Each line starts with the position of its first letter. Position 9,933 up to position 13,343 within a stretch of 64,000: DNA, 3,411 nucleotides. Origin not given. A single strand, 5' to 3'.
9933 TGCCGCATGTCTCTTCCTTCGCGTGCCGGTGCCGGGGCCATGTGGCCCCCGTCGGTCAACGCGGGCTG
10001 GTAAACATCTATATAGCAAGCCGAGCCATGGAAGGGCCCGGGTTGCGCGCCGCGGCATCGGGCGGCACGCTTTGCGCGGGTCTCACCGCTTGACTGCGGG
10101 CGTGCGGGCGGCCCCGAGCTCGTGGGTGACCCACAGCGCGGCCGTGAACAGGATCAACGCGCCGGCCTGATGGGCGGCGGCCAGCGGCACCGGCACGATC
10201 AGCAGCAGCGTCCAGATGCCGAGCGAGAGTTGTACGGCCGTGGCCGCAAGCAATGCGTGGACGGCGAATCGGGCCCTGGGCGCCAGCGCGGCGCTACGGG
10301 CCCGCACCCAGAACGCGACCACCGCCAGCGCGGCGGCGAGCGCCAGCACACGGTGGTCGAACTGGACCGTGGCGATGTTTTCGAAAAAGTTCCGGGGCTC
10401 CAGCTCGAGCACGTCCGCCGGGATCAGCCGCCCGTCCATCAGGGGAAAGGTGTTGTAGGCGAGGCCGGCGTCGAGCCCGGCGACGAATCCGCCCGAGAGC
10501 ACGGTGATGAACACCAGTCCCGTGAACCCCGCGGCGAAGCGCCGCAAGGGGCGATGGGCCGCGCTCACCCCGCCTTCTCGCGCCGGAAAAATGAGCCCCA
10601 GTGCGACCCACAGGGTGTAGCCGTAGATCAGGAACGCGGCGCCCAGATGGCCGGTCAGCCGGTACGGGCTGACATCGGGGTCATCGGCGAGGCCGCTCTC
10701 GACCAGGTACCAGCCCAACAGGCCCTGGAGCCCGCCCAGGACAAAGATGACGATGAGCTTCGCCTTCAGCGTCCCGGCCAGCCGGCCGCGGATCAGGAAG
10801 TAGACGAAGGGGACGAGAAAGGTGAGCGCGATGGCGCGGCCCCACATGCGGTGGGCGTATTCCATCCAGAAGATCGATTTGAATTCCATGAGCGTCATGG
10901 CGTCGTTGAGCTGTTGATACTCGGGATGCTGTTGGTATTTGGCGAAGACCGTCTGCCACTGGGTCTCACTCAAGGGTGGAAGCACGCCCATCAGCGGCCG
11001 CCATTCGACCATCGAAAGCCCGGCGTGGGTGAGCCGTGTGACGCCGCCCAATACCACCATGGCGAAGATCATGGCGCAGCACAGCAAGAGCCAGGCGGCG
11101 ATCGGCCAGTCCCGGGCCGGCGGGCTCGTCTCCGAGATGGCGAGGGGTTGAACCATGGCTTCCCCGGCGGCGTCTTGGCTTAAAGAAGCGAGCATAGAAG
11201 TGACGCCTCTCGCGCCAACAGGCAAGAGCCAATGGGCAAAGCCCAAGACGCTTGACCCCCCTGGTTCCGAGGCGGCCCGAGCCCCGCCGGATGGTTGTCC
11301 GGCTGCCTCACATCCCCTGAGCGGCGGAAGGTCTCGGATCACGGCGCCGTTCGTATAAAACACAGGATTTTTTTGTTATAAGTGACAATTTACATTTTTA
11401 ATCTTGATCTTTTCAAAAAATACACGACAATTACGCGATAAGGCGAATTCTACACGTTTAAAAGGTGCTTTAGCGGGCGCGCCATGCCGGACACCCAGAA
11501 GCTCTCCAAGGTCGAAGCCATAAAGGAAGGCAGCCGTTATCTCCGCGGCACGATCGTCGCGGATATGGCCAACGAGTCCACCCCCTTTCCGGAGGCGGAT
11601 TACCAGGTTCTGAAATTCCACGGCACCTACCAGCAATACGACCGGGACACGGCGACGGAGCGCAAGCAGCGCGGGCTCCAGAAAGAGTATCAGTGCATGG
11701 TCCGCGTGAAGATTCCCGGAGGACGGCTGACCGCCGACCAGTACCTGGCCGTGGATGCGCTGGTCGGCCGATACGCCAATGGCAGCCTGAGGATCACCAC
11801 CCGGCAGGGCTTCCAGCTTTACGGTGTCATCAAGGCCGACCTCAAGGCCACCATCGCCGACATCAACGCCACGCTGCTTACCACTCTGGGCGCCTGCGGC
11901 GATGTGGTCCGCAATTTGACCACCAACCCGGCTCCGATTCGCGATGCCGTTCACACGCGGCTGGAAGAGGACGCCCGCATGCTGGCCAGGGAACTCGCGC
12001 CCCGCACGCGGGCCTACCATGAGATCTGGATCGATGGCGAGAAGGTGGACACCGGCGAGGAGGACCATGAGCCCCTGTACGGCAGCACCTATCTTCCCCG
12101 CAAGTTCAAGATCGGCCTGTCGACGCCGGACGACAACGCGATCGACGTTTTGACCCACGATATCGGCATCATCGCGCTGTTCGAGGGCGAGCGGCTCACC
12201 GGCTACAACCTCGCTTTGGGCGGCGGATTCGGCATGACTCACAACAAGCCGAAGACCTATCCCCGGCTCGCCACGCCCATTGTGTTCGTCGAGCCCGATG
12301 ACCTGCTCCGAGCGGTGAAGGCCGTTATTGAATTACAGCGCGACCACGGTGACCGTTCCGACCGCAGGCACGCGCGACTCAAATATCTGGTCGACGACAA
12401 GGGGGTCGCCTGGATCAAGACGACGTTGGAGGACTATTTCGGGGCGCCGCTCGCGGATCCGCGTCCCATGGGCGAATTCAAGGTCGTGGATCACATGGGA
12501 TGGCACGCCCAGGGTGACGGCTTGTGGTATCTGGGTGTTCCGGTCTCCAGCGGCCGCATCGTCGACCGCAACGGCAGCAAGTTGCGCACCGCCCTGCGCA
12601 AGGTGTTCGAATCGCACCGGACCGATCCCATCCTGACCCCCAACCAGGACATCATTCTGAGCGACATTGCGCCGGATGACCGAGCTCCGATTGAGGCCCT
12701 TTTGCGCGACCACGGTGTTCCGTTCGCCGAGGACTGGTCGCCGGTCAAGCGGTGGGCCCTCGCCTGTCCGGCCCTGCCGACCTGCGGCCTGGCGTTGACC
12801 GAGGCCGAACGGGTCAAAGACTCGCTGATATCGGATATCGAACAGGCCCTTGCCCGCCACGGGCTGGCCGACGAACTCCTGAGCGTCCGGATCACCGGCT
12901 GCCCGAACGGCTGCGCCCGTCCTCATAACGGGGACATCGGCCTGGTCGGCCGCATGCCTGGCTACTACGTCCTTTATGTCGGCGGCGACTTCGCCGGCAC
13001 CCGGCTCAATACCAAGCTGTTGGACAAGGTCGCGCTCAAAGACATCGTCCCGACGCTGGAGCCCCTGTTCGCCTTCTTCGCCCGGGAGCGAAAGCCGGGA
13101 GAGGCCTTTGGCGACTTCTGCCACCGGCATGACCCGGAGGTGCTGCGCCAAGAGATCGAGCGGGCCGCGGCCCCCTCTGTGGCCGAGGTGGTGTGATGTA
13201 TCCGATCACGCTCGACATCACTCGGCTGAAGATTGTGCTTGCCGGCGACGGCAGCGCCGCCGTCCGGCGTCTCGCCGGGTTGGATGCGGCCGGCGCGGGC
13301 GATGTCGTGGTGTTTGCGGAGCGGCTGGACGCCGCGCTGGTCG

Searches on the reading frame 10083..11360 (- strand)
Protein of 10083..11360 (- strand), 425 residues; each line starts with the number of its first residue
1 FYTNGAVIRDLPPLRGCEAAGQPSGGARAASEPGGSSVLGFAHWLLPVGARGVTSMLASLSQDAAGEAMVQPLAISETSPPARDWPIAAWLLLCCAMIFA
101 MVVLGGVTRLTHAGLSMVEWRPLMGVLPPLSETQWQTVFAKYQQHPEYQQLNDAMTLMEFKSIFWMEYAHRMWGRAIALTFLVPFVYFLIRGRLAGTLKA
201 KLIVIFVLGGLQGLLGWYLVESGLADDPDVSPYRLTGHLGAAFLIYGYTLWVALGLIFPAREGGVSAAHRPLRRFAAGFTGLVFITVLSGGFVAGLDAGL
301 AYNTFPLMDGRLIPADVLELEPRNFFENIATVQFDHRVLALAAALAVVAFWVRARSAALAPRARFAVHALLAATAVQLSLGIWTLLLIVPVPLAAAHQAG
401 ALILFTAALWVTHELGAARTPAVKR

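Call 85: search_protein_families(library=pfam, proteins=[window:10083-11360:-], max_evalue=0.00001)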
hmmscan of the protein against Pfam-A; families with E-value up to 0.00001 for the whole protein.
window:10083-11360:- (425 aa): 1 family
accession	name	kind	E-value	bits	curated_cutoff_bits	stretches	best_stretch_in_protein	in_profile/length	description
PF02628.20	COX15-CtaA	-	1.8e-109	366.1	29.9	1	89-408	2-321/322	Cytochrome oxidase assembly protein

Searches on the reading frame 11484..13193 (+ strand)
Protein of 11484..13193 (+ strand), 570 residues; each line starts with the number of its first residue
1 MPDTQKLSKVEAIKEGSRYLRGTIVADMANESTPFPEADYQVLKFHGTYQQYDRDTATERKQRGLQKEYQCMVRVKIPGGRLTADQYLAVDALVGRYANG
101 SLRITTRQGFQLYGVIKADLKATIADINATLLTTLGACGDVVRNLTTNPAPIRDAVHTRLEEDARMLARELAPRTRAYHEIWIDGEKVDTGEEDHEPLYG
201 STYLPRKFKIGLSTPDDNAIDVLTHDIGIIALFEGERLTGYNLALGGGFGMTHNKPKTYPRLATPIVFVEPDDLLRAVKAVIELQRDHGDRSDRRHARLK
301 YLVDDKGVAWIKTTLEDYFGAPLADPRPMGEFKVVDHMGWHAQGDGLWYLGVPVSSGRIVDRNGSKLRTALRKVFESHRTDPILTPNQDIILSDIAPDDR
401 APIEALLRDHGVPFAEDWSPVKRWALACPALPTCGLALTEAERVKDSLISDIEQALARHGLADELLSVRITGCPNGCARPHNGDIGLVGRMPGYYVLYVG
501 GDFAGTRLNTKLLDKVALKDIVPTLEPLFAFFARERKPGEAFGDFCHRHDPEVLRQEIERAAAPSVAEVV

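Call 85: search_protein_families(library=pfam, proteins=[window:11484-13193:+], max_evalue=0.00001)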
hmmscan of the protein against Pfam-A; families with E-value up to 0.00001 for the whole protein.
window:11484-13193:+ (570 aa): 2 families
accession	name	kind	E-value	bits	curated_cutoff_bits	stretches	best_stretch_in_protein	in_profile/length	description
PF01077.27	NIR_SIR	-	2e-49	167.5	27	2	165-322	4-157/158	Nitrite and sulphite reductase 4Fe-4S domain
PF03460.22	NIR_SIR_ferr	-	1.2e-26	92.7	24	2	66-129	5-68/69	Nitrite/Sulfite reductase ferredoxin-like half domain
